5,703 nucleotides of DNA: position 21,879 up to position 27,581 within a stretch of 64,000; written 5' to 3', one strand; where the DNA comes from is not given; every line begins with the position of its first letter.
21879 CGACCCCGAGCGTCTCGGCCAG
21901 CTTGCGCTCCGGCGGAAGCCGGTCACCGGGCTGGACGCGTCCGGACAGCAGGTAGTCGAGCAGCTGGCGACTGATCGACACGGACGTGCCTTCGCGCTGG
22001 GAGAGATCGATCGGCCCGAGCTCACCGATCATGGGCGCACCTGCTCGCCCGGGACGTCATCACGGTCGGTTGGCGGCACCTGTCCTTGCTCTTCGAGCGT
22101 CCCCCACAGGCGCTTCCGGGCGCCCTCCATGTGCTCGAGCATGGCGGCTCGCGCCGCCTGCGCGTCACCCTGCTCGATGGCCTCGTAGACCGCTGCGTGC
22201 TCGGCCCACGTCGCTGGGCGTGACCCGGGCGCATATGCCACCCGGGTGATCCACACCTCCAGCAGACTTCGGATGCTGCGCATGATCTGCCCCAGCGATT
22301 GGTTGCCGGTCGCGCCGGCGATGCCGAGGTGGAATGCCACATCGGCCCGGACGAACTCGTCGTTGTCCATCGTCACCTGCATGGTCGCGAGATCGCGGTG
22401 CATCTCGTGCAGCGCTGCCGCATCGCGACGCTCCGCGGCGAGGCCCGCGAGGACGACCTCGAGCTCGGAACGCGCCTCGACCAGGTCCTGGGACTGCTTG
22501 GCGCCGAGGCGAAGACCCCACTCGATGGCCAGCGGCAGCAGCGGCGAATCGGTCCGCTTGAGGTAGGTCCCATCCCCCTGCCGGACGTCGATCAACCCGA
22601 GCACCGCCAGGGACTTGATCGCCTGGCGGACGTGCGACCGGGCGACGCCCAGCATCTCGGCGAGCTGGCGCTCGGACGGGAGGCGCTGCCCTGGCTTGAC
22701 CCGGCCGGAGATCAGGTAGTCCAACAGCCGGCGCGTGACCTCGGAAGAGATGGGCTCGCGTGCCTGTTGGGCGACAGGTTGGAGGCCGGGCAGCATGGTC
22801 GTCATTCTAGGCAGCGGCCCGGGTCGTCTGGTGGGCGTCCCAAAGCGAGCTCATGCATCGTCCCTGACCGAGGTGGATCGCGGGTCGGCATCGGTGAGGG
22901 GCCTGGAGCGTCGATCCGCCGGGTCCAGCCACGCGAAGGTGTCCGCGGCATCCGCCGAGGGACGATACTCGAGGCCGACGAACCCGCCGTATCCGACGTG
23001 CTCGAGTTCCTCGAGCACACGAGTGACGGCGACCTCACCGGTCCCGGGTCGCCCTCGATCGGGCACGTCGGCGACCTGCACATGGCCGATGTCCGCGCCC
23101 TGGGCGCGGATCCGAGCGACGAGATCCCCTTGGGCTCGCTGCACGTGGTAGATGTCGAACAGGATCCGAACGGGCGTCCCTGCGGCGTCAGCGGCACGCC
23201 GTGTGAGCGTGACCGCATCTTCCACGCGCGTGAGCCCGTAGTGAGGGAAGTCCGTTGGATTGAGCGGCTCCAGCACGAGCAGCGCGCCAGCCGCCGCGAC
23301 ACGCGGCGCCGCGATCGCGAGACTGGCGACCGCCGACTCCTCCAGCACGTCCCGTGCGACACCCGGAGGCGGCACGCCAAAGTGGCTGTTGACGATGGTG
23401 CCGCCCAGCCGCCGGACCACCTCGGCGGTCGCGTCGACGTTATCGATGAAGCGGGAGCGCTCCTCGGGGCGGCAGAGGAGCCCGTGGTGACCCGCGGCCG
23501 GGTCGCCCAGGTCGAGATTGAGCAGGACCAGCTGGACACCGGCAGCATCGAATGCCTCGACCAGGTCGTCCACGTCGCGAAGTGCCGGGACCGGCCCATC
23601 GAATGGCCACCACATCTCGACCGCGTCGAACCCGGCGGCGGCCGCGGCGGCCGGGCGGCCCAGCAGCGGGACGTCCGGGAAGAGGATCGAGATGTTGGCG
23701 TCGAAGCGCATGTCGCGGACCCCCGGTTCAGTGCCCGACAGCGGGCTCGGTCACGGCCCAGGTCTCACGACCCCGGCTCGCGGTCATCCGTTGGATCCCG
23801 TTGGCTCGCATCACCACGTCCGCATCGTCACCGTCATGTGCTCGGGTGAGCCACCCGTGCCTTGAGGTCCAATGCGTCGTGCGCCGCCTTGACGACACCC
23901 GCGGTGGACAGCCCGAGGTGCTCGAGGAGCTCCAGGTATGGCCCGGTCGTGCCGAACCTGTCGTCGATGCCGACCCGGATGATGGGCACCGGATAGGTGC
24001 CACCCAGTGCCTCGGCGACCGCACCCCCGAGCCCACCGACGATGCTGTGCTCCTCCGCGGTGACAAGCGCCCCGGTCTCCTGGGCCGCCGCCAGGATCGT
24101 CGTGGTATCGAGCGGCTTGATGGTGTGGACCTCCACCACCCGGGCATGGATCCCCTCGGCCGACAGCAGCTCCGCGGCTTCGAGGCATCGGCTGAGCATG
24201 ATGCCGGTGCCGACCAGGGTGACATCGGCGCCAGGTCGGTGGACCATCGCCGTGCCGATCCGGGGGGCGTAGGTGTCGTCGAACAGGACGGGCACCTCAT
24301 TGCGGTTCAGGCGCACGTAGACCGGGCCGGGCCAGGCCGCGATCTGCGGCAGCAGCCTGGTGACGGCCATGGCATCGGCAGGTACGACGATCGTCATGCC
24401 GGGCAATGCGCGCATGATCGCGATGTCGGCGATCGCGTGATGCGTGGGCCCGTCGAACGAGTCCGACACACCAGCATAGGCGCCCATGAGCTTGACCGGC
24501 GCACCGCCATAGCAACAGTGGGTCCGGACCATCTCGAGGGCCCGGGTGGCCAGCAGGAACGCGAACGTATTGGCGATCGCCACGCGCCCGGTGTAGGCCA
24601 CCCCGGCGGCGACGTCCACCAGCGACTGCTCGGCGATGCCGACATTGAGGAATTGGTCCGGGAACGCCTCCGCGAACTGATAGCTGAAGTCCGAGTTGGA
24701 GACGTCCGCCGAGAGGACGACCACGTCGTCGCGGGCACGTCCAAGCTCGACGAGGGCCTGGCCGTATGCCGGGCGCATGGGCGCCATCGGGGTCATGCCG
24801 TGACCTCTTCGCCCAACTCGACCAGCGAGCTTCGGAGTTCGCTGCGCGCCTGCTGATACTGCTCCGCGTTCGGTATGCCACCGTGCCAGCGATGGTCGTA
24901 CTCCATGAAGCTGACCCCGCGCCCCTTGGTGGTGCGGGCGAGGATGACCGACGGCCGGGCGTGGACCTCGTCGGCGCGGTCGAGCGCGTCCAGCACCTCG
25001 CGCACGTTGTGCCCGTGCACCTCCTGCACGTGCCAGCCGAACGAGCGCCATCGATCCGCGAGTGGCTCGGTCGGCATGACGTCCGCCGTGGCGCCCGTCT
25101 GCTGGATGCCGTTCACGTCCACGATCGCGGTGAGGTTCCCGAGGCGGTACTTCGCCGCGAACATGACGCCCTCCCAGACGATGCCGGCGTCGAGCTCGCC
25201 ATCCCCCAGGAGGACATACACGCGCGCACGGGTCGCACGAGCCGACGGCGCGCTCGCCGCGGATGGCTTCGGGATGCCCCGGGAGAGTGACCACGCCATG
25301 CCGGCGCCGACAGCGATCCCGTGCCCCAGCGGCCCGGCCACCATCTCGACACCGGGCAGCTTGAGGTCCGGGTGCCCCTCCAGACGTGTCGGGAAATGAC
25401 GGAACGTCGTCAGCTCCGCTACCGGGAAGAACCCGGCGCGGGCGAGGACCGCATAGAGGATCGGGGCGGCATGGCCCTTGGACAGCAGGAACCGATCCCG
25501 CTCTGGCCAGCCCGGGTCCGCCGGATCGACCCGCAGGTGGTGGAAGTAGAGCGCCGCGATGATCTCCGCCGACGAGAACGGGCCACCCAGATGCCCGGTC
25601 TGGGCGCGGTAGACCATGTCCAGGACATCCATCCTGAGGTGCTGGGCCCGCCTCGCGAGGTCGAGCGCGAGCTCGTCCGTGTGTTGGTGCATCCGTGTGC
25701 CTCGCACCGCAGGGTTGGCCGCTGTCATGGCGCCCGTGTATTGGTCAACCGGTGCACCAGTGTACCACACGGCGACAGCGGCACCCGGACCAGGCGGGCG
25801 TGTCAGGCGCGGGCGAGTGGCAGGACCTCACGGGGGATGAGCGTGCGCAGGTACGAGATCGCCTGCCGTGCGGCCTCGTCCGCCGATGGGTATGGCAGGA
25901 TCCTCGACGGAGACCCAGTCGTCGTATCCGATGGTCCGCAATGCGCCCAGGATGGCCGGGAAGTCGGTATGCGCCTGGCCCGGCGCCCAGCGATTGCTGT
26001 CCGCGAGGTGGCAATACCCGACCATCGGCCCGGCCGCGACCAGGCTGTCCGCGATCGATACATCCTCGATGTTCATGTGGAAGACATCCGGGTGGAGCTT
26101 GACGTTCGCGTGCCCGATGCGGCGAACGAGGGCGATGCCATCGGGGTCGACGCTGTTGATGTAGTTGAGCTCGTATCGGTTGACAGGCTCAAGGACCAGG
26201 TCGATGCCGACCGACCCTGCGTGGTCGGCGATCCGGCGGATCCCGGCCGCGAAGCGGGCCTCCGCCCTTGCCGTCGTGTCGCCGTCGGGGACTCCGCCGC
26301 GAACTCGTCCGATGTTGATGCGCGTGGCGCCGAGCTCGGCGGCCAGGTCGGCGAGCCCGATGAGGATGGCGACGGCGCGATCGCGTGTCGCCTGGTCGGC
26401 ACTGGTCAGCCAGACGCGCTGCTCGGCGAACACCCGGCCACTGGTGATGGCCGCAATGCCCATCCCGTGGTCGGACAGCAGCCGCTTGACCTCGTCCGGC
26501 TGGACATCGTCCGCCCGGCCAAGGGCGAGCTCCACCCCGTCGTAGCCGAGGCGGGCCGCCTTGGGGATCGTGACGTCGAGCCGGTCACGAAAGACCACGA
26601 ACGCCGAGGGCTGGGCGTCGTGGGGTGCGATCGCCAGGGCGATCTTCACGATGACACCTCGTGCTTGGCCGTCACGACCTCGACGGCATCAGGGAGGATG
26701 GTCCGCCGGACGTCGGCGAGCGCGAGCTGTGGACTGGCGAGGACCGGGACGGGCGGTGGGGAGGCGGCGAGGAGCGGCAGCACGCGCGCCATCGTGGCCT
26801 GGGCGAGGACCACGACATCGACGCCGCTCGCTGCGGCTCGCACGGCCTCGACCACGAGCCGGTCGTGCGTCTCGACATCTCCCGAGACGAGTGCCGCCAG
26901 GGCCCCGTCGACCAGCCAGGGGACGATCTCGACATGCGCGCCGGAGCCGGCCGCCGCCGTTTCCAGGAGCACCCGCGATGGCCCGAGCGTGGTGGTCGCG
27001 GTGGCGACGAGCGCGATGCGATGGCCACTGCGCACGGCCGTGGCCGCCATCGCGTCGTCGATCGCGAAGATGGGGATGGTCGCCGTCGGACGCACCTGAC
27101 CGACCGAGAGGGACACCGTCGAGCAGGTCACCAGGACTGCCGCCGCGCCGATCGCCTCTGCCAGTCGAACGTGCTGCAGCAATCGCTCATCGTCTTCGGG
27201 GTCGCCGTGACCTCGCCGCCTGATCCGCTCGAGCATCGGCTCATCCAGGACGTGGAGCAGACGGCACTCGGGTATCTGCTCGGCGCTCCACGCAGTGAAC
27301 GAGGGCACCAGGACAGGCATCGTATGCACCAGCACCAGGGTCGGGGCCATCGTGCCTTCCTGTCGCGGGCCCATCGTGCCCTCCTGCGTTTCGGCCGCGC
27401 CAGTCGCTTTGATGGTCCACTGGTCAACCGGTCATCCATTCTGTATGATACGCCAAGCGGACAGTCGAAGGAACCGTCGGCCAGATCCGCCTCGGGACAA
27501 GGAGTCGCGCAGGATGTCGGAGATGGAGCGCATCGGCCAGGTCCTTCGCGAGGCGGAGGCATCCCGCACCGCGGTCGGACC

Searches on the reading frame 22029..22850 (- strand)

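Call 42: search_protein_families(library=pfam, proteins=[window:22029-22850:-], max_evalue=0.001)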
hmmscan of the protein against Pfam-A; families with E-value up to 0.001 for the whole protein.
window:22029-22850:- (273 aa): 4 families
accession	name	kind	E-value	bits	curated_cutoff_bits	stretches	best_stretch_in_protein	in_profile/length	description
PF07729.17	FCD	-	3.1e-27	95.9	24.3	1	122-242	1-124/125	FCD domain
PF00392.27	GntR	-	3.1e-18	65.6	27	1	35-96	2-63/64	Bacterial regulatory proteins, gntR family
PF13545.12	HTH_Crp_2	-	1.9e-05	24.9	27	1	41-92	2-57/70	Crp-like helix-turn-helix domain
PF02082.26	Rrf2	-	0.00077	20.1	30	0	51-97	17-65/132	Iron-dependent Transcriptional regulator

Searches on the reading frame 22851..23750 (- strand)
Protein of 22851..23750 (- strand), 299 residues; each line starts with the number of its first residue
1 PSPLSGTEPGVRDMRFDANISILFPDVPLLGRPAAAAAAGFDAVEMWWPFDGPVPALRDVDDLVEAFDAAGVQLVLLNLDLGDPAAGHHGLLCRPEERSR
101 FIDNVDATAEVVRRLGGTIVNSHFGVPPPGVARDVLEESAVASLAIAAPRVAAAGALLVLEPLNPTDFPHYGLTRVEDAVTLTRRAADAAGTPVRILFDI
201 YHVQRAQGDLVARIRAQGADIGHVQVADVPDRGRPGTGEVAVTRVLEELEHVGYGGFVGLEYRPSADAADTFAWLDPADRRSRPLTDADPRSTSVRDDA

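Call 42: search_protein_families(library=pfam, proteins=[window:22851-23750:-], max_evalue=0.001)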
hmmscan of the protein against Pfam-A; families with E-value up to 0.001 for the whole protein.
window:22851-23750:- (299 aa): 1 family
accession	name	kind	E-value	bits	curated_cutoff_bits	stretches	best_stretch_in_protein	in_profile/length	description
PF01261.30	AP_endonuc_2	-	8.9e-35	121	31.1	1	34-276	2-247/249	Xylose isomerase-like TIM barrel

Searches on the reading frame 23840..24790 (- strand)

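Call 42: search_protein_families(library=pfam, proteins=[window:23840-24790:-], max_evalue=0.001)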
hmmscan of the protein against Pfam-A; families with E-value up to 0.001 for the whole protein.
window:23840-24790:- (317 aa): 3 families
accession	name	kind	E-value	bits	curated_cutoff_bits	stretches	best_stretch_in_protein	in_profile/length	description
PF02779.29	Transket_pyr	-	8.2e-34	117.2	27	1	5-167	5-173/174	Transketolase, pyrimidine binding domain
PF02780.25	Transketolase_C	-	1.7e-32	112.3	25.9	1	179-299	1-124/124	Transketolase, C-terminal domain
PF22613.1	Transketolase_C_1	-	7.2e-07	29.9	27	1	187-293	11-111/113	Transketolase-like TK C-terminal domain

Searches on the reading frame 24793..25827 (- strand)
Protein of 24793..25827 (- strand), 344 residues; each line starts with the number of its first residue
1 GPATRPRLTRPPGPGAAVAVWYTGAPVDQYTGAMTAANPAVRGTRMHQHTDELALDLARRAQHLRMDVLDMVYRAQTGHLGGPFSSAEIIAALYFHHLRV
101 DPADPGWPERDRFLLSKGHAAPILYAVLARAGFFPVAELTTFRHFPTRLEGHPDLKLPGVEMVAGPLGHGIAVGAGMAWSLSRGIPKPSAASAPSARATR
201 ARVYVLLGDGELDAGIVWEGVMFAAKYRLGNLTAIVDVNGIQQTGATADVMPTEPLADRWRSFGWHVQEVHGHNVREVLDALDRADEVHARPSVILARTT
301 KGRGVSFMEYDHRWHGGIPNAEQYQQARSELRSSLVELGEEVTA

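Call 9: search_protein_families(library=pfam, proteins=[window:24793-25827:-], max_evalue=0.01)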
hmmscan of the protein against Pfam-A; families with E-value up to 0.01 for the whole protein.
window:24793-25827:- (344 aa): 2 families
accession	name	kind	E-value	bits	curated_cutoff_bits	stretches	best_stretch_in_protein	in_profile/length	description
PF00456.26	Transketolase_N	-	8.5e-56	189.8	22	1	61-331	6-275/334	Transketolase, thiamine diphosphate binding domain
PF13292.11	DXP_synthase_N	-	0.009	15.7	21.2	0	191-240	124-172/274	1-deoxy-D-xylulose-5-phosphate synthase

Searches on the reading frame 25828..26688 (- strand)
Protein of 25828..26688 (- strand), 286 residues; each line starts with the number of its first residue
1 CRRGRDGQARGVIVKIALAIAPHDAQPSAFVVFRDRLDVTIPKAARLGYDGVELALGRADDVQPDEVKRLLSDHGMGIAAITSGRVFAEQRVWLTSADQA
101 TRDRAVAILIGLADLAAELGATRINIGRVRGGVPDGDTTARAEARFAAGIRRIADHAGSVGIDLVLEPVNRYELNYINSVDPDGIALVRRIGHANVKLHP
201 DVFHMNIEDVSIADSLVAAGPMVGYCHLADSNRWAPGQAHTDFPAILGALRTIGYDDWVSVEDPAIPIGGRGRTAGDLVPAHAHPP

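Call 9: search_protein_families(library=pfam, proteins=[window:25828-26688:-], max_evalue=0.01)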
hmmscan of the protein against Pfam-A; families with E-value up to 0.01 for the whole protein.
window:25828-26688:- (286 aa): 1 family
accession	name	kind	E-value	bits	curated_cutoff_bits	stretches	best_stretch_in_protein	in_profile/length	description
PF01261.30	AP_endonuc_2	-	4e-41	141.8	31.1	1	43-265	3-231/249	Xylose isomerase-like TIM barrel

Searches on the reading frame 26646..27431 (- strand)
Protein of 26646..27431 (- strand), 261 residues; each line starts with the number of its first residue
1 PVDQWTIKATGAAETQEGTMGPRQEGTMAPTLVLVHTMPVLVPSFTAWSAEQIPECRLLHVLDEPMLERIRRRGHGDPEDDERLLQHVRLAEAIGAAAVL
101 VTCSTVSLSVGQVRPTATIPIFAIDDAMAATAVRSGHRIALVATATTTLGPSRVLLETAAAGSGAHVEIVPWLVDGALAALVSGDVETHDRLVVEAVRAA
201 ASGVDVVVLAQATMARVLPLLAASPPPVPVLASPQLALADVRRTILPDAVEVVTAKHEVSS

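Call 9: search_protein_families(library=pfam, proteins=[window:26646-27431:-], max_evalue=0.01)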
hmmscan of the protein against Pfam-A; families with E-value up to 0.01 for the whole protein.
window:26646-27431:- (261 aa): 1 family
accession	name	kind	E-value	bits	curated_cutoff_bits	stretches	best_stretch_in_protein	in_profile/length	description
PF01177.27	Asp_Glu_race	-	1.3e-16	61.4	31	1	50-238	22-208/211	Asp/Glu/Hydantoin racemase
